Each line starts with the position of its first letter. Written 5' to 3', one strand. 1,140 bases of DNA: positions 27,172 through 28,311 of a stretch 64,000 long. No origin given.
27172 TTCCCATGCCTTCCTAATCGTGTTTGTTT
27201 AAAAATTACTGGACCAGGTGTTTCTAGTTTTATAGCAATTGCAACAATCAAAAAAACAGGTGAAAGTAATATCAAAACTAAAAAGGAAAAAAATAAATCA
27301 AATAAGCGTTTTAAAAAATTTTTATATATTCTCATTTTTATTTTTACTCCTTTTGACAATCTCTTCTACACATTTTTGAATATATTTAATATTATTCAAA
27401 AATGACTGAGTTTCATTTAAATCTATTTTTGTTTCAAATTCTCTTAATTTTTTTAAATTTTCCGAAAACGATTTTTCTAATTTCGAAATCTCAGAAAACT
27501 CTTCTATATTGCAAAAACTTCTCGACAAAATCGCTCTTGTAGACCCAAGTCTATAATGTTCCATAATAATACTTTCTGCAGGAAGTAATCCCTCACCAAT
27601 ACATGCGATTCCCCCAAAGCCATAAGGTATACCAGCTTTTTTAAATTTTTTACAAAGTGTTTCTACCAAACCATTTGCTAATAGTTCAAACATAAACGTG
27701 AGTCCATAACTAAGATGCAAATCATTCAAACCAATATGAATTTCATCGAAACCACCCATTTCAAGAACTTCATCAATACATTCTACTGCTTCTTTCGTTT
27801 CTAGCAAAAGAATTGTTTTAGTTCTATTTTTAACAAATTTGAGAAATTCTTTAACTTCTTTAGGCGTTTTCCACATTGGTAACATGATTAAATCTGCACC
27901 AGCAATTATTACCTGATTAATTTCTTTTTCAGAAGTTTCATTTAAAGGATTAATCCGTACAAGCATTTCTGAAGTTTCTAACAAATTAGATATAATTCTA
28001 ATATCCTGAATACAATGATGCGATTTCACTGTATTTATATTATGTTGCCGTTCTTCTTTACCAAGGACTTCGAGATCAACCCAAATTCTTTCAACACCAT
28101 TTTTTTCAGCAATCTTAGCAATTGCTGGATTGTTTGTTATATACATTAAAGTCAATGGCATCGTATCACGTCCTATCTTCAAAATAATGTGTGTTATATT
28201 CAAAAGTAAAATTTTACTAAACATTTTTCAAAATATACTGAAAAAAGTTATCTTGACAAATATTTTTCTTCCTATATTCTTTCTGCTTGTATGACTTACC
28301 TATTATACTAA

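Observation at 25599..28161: HpcH/HpaI-type aldolase plus Ldh_2-family 2-oxoacid dehydrogenase embedded in a capsule operon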

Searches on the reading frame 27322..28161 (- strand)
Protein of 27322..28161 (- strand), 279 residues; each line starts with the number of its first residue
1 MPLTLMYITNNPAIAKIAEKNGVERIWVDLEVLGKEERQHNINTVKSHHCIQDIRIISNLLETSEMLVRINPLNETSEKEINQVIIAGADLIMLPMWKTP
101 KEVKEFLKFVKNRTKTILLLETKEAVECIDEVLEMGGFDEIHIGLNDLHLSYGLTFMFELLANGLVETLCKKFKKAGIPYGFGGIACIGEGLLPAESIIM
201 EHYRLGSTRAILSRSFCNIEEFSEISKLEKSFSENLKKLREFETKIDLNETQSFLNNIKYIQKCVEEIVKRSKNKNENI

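Call 5: search_protein_families(library=pfam, proteins=[window:27322-28161:-], max_evalue=0.01)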
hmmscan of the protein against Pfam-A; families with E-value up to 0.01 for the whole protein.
window:27322-28161:- (279 aa): 2 families
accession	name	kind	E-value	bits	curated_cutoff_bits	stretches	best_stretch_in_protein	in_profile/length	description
PF03328.21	HpcH_HpaI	-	1.9e-11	44.1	25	1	9-154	8-160/221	HpcH/HpaI aldolase/citrate lyase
PF01729.25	QRPTase_C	-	0.0025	18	23.1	1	75-119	87-130/169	Quinolinate phosphoribosyl transferase, C-terminal domain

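Call 6: search_protein_families(library=ncbifam, proteins=[window:27322-28161:-], max_evalue=0.01)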
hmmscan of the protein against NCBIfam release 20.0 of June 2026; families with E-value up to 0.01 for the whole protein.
window:27322-28161:- (279 aa): 6 families
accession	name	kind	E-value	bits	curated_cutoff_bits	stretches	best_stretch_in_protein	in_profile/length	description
TIGR01588.1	citE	equivalog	1e-05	24.8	443.4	1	5-117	6-114/288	citrate (pro-3S)-lyase subunit beta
NF007521.0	PRK10128.1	equivalog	5.7e-05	22.8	441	1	111-182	143-215/267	2-keto-3-deoxy-L-rhamnonate aldolase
NF004886.0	PRK06247.1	subfamily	0.00021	20.1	623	1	64-148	162-244/476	pyruvate kinase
TIGR02311.1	HpaI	equivalog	0.0018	17.8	368.8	1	103-153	129-179/249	4-hydroxy-2-oxoheptanedioate aldolase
TIGR03239.1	GarL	equivalog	0.002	17.7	406.75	1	103-153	128-178/249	2-dehydro-3-deoxyglucarate aldolase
NF007849.0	PRK10558.1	equivalog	0.0047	16.4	393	1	103-153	135-185/256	2-dehydro-3-deoxyglucarate aldolase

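Call 7: search_solved_structures(query=window:27322-28161:-, max_evalue=1, show_alignments=2)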
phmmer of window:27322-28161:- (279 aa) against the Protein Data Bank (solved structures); distinct sequences matched with E-value up to 1: 17.
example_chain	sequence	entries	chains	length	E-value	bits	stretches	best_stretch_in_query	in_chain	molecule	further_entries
2vws_A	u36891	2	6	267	0.00019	24.1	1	104-186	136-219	YFAU, 2-KETO-3-DEOXY SUGAR ALDOLASE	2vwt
7et8_A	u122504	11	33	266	0.004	19.7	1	96-180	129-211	4-hydroxy-2-oxoheptanedioate aldolase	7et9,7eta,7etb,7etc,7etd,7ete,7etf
7nr1_A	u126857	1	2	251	0.0046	19.5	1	117-169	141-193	HpcH/HpaI aldolase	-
7nnk_A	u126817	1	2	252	0.0047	19.5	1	117-169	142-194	HpcH/HpaI aldolase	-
6r62_A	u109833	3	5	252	0.0047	19.5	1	117-169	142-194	HpcH/HpaI aldolase | hydroxyketoacid aldolase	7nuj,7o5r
7o5i_A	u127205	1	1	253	0.0047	19.5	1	117-169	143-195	HpcH/HpaI aldolase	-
7o5v_AAA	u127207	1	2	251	0.0047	19.5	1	117-169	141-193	HpcH/HpaI aldolase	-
7o9r_AAA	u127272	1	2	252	0.0048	19.5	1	117-169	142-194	HpcH/HpaI aldolase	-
8adq_A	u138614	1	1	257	0.0049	19.4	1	117-169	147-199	HpcH/HpaI aldolase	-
7o5w_AAA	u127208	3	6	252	0.005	19.4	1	117-166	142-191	HpcH/HpaI aldolase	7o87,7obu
4b5w_A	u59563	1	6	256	0.062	15.8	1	102-153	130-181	4-HYDROXY-2-OXO-HEPTANE-1,7-DIOATE ALDOLASE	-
4b5s_A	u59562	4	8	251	0.069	15.7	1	102-153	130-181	4-HYDROXY-2-OXO-HEPTANE-1,7-DIOATE ALDOLASE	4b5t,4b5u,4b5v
4b5x_A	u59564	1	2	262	0.077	15.5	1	102-153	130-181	4-HYDROXY-2-OXO-HEPTANE-1,7-DIOATE ALDOLASE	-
9q05_A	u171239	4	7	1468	0.092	15.2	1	147-244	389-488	Nitric oxide synthase | Ferredoxin--NADP reductase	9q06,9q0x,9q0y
9q15_B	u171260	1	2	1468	0.092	15.2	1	147-244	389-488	Nitric oxide synthase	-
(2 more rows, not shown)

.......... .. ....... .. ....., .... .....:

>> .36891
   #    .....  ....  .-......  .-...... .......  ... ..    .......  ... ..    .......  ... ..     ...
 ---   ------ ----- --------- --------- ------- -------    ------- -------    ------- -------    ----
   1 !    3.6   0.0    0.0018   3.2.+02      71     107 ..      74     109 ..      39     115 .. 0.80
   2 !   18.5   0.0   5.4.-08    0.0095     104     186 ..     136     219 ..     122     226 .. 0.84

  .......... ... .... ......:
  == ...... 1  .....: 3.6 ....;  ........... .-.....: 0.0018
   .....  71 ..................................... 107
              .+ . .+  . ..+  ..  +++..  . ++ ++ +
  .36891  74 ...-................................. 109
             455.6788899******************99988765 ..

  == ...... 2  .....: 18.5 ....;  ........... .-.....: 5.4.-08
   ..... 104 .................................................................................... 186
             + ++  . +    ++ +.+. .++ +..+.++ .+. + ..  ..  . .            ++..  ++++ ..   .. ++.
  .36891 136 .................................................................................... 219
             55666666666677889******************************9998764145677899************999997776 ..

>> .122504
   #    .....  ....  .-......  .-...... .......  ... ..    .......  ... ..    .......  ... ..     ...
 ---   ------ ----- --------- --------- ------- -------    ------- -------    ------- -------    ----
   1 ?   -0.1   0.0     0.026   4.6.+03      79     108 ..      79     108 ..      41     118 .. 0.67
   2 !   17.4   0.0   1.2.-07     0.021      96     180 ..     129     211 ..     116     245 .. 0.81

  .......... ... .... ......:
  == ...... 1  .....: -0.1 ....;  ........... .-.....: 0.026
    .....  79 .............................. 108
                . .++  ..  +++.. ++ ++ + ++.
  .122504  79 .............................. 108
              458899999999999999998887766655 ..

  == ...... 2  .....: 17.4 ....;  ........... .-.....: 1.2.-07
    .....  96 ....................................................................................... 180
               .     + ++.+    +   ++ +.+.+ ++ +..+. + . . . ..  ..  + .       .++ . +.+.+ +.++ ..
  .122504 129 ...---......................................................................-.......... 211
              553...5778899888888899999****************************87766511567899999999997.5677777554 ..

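Call 9: find_homologous_proteins(query=window:27322-28161:-, max_evalue=0.001)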
Query window:27322-28161:- (279 aa): 8000 proteins with E <= 0.001 among 8000 candidates; the best 120 are listed.
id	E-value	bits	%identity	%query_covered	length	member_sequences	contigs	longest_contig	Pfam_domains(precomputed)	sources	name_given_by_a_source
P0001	3.3e-178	608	100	100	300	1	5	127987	PF03328.21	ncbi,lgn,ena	-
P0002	6.7e-126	437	70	99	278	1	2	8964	PF03328.21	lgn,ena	-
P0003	1.1e-125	436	70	99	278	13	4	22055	PF03328.21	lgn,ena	-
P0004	2.6e-125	435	72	99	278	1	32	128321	PF03328.21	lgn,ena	-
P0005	5.7e-125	434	71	99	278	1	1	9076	PF03328.21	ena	-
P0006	8.1e-125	433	70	99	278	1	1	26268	PF03328.21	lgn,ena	-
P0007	8.9e-125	433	70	99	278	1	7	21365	PF03328.21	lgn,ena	-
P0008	1.2e-124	433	71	99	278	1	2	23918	PF03328.21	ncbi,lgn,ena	-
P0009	1.3e-124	433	71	99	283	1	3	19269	PF03328.21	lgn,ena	-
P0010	1.5e-124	433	71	99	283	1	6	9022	PF03328.21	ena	-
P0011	1.6e-124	432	71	99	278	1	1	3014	PF03328.21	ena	-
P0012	3.4e-124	431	71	99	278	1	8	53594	PF03328.21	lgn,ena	-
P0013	9.4e-124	430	69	98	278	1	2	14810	PF03328.21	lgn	-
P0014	7.4e-123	427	70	99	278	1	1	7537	PF03328.21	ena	-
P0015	2.0e-122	426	70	97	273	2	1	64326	PF03328.21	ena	-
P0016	2.6e-122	425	70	97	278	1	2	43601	PF03328.21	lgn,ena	-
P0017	3.4e-121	422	69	100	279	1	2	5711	PF03328.21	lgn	-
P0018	3.7e-121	421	69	99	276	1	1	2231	PF03328.21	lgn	-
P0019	4.2e-121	421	68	98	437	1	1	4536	PF03328.21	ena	-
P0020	3.4e-119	415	68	99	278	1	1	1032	PF03328.21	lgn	-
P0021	4.6e-119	415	67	97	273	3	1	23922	PF03328.21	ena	-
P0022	1.9e-118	413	67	97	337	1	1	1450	PF03328.21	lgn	-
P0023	2.1e-118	412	66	98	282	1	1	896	PF03328.21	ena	-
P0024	2.9e-118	412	67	97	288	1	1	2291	PF03328.21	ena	-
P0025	3.1e-118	412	67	99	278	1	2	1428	PF03328.21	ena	-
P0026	1.2e-117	410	70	99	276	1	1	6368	PF03328.21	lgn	-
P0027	2.7e-117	409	69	96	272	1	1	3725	PF03328.21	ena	-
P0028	7.5e-117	407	69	99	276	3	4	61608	PF03328.21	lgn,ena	-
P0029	1.2e-116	407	68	97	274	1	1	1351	PF03328.21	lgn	-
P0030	2.0e-116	406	68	98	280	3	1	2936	PF03328.21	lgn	-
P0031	2.8e-116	405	67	99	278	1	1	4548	PF03328.21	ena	-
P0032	4.2e-116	405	68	99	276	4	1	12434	PF03328.21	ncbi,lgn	-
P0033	4.8e-116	405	67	99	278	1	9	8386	PF03328.21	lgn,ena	-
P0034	5.5e-116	404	68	96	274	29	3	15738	PF03328.21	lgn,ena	-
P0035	1.4e-115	403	66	98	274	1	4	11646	PF03328.21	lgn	-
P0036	2.0e-115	403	67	98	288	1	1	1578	PF03328.21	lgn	-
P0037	2.0e-115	403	66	99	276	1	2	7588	PF03328.21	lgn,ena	-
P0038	2.6e-115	402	67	98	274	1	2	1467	PF03328.21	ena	-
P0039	2.6e-115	402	67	96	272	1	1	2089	PF03328.21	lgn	-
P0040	4.1e-115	402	66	99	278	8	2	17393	PF03328.21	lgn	-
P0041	4.3e-115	402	66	99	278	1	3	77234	PF03328.21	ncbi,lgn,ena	-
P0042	1.1e-114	400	66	99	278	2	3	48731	PF03328.21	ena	-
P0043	1.3e-114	400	64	97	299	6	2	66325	PF03328.21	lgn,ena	-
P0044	1.6e-114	400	66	99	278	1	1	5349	PF03328.21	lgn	-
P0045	2.8e-114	399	66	99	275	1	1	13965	PF03328.21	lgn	-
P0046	3.1e-114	399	69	98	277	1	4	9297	PF03328.21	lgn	-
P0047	3.5e-114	399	67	97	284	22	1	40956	PF03328.21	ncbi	ncbi:MAG: aldolase/citrate lyase family protein [Eubacteriales bacterium]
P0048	5.9e-114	398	65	99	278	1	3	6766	PF03328.21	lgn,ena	-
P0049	7.8e-114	397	65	99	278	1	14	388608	PF03328.21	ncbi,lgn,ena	-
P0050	8.8e-114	397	66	98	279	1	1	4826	PF03328.21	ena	-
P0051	9.8e-114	397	65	98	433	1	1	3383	PF03328.21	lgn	-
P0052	1.0e-113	397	68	97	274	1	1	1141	PF03328.21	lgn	-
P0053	1.1e-113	397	65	99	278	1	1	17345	PF03328.21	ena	-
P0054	1.5e-113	397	66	98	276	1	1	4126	PF03328.21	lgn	-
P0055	1.8e-113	396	66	99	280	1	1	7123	PF03328.21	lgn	-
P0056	1.9e-113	396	68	95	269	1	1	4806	PF03328.21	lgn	-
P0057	2.9e-113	396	65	97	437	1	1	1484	PF03328.21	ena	-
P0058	3.9e-113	395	68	92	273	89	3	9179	PF03328.21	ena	-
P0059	5.2e-113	395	66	100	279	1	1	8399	PF03328.21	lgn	-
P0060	6.7e-113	394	65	99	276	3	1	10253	PF03328.21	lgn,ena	-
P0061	7.9e-113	394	66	97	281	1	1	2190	PF03328.21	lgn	-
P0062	8.8e-113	394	65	99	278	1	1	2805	PF03328.21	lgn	-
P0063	1.0e-112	394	63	100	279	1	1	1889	PF03328.21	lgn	-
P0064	1.1e-112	394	67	96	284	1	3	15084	PF03328.21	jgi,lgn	jgi:hypothetical protein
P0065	1.2e-112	394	66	97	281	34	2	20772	PF03328.21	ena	-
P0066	1.3e-112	393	66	98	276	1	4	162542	PF03328.21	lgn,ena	-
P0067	1.3e-112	393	64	99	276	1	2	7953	PF03328.21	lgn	-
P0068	1.4e-112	393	67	98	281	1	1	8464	PF03328.21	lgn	-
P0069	1.4e-112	393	67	96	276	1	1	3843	PF03328.21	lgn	-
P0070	1.5e-112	393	66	97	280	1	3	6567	PF03328.21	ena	-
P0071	1.5e-112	393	64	99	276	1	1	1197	PF03328.21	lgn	-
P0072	1.6e-112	393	65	99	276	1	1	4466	PF03328.21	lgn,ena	-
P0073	2.3e-112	393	63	99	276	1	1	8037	PF03328.21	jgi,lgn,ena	-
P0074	2.5e-112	393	64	98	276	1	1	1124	PF03328.21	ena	-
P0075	2.8e-112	392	66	99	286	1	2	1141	PF03328.21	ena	-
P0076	2.8e-112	392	66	98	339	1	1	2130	PF03328.21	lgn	-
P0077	3.0e-112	392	67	98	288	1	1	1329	PF03328.21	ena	-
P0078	3.4e-112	392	66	97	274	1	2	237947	PF03328.21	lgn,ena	-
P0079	3.6e-112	392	65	98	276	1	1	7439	PF03328.21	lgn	-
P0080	3.7e-112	392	66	97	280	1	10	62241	PF03328.21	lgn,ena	-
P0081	3.8e-112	392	64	100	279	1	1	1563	PF03328.21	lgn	-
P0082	4.5e-112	392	67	98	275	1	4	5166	PF03328.21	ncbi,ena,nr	ncbi:MAG: aldolase [Clostridia bacterium]|nr:aldolase [Clostridia bacterium]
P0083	4.6e-112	392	66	97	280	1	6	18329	PF03328.21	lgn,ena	-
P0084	4.7e-112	392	66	97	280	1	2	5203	PF03328.21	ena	-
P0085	4.7e-112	392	66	97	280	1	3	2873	PF03328.21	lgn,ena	-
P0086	4.9e-112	392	67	97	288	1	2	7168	PF03328.21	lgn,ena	-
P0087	5.0e-112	392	65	98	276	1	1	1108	PF03328.21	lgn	-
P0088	7.0e-112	391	67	97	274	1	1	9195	PF03328.21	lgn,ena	-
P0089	8.0e-112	391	65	99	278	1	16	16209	PF03328.21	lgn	-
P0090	8.3e-112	391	67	97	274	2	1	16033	PF03328.21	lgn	-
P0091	8.7e-112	391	64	99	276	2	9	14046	PF03328.21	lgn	-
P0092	8.8e-112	391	67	99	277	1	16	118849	PF03328.21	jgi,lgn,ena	-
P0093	9.0e-112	391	66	100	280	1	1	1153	PF03328.21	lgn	-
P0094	9.2e-112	391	66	97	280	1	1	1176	PF03328.21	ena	-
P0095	9.9e-112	391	67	97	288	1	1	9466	PF03328.21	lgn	-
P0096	1.0e-111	390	67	99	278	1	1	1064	PF03328.21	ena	-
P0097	1.1e-111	390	67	99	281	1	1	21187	PF03328.21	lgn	-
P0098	1.1e-111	390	65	99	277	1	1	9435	PF03328.21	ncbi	-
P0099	1.2e-111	390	64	98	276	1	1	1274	PF03328.21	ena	-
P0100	1.3e-111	390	67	97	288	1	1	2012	PF03328.21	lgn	-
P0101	1.3e-111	390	65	99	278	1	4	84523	PF03328.21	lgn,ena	-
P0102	1.6e-111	390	66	99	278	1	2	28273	PF03328.21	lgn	-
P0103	1.6e-111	390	67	99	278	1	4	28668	PF03328.21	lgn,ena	-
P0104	1.6e-111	390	65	100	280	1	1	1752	PF03328.21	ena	-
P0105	1.7e-111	390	64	99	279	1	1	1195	PF03328.21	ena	-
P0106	1.9e-111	390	66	97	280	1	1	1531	PF03328.21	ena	-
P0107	1.9e-111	390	66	95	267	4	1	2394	PF03328.21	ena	-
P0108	2.0e-111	390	66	99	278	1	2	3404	PF03328.21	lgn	-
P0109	2.1e-111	390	65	99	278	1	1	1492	PF03328.21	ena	-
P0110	2.1e-111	389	64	99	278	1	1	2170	PF03328.21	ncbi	-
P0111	2.2e-111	389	65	99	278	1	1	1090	PF03328.21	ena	-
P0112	2.3e-111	389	64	99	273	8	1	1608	PF03328.21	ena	-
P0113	2.4e-111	389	65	97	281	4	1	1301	PF03328.21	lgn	-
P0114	2.4e-111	389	67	99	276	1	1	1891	PF03328.21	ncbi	-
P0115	2.5e-111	389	63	99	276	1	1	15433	PF03328.21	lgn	-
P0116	2.7e-111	389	67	98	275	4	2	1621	PF03328.21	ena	-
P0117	3.1e-111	389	65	98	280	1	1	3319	PF03328.21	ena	-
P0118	3.3e-111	389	65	100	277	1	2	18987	PF03328.21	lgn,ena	-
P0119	3.4e-111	389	66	97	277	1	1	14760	PF03328.21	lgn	-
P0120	3.6e-111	389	67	98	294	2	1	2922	PF03328.21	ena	-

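Call 10: search_protein_families(library=pfam, proteins=[P0019, P0051, P0057, P0022, P0076], max_evalue=0.01)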
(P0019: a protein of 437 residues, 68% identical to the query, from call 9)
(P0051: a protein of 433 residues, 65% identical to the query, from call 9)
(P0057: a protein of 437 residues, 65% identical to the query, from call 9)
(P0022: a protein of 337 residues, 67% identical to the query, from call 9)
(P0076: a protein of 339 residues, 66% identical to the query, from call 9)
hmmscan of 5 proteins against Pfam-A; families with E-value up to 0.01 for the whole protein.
P0019 (437 aa): 3 families
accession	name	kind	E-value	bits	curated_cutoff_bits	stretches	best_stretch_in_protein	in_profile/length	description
PF03328.21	HpcH_HpaI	-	4.6e-09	36.3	25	1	168-313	8-160/221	HpcH/HpaI aldolase/citrate lyase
PF01729.25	QRPTase_C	-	0.00049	20.3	23.1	0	232-278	85-129/169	Quinolinate phosphoribosyl transferase, C-terminal domain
PF13714.12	PEP_mutase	-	0.0075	16.3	31.5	0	244-282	167-204/240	Phosphoenolpyruvate phosphomutase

P0051 (433 aa): 2 families
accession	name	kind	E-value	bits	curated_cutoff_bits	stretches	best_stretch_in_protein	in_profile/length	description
PF03328.21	HpcH_HpaI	-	1.8e-08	34.4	25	1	167-312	8-160/221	HpcH/HpaI aldolase/citrate lyase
PF13727.12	CoA_binding_3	-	0.0013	19.2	25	1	3-68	83-148/175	CoA-binding domain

P0057 (437 aa): 2 families
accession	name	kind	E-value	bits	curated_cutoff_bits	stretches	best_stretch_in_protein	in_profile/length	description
PF03328.21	HpcH_HpaI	-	4.2e-10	39.7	25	1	167-312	8-160/221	HpcH/HpaI aldolase/citrate lyase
PF01729.25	QRPTase_C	-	0.0033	17.6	23.1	1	198-274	50-127/169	Quinolinate phosphoribosyl transferase, C-terminal domain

P0022 (337 aa): 2 families
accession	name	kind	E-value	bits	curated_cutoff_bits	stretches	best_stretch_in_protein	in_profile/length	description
PF03328.21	HpcH_HpaI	-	2.3e-08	34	25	1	65-210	8-160/221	HpcH/HpaI aldolase/citrate lyase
PF13714.12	PEP_mutase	-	0.0048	16.9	31.5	0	141-178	167-204/240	Phosphoenolpyruvate phosphomutase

P0076 (339 aa): 2 families
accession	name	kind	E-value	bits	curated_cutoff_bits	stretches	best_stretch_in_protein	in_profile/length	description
PF03328.21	HpcH_HpaI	-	5.1e-13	49.3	25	1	69-219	3-160/221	HpcH/HpaI aldolase/citrate lyase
PF00224.27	PK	-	0.00049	19.7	30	1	86-209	126-246/328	Pyruvate kinase, barrel domain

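Call 11: find_encoding_contigs(protein=P0049, flank=10000, max_places=3)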
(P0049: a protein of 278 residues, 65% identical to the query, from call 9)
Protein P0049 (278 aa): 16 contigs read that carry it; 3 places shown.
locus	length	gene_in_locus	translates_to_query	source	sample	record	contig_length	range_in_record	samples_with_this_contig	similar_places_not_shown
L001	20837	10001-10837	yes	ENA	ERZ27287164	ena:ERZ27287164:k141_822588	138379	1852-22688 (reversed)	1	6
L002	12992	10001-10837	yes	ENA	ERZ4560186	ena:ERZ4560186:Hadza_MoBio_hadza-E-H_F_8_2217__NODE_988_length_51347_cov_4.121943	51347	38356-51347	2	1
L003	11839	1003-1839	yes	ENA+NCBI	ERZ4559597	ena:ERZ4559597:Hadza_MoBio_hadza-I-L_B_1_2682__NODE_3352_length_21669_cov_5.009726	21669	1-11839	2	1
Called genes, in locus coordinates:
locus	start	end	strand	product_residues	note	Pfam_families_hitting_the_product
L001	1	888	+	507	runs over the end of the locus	-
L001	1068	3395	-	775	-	PF00395:SLH (weak)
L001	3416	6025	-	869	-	PF00270:DEAD (weak), PF04851:ResIII, PF27159:HI_1054_N, PF27365:HI_1054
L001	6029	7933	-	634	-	PF12564:TypeIII_RM_meth, PF01555:N6_N4_Mtase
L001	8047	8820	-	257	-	PF04542:Sigma70_r2, PF04539:Sigma70_r3 (weak), PF08281:Sigma70_r4_2 (weak), PF04545:Sigma70_r4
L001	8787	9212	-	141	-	-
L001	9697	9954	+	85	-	-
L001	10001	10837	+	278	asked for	PF03328:HpcH_HpaI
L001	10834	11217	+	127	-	PF02784:Orn_Arg_deC_N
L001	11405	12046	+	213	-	PF02397:Bac_transf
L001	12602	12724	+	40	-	-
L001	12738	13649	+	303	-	PF00389:2-Hacid_dh, PF02826:2-Hacid_dh_C, PF00670:AdoHcyase_NAD (weak)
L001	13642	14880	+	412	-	PF00534:Glycos_transf_1, PF13692:Glyco_trans_1_4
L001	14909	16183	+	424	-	PF13439:Glyco_transf_4, PF13579:Glyco_trans_4_4 (weak), PF13524:Glyco_trans_1_2 (weak)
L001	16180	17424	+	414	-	PF13439:Glyco_transf_4, PF00534:Glycos_transf_1, PF13692:Glyco_trans_1_4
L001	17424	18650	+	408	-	-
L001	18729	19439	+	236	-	PF08795:DUF1796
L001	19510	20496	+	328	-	PF01757:Acyl_transf_3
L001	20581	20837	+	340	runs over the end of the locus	-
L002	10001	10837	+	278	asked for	PF03328:HpcH_HpaI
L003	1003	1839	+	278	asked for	PF03328:HpcH_HpaI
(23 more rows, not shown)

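Call 15: find_encoding_contigs(protein=P0078, flank=8000, max_places=2)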
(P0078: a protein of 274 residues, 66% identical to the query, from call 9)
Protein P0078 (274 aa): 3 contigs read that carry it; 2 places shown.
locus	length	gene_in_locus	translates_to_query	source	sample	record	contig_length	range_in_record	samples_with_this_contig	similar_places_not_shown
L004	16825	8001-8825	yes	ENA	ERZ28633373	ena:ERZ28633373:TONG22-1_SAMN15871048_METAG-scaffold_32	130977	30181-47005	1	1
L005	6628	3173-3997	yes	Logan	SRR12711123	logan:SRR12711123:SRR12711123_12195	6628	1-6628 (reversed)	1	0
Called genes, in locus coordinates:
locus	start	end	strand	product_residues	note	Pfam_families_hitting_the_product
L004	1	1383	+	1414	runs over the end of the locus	PF06832:BiPBP_C (faint)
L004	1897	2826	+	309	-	PF14659:Phage_int_SAM_3, PF00589:Phage_integrase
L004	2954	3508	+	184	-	-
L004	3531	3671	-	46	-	-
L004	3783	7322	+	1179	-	PF00270:DEAD (weak), PF04851:ResIII, PF00271:Helicase_C, PF03457:HA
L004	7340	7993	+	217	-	PF00132:Hexapep (faint), PF17836:PglD_N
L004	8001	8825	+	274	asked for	PF03328:HpcH_HpaI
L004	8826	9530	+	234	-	PF02397:Bac_transf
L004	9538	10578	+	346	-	PF02615:Ldh_2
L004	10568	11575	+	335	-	PF01757:Acyl_transf_3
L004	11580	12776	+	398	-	PF00534:Glycos_transf_1, PF13692:Glyco_trans_1_4, PF13524:Glyco_trans_1_2 (weak)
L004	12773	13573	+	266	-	PF00535:Glycos_transf_2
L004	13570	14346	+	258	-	PF05704:Caps_synth, PF04488:Gly_transf_sug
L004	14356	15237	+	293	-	PF00535:Glycos_transf_2, PF10111:Glyco_tranf_2_2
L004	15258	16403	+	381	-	PF04932:Wzy_C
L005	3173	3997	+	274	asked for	PF03328:HpcH_HpaI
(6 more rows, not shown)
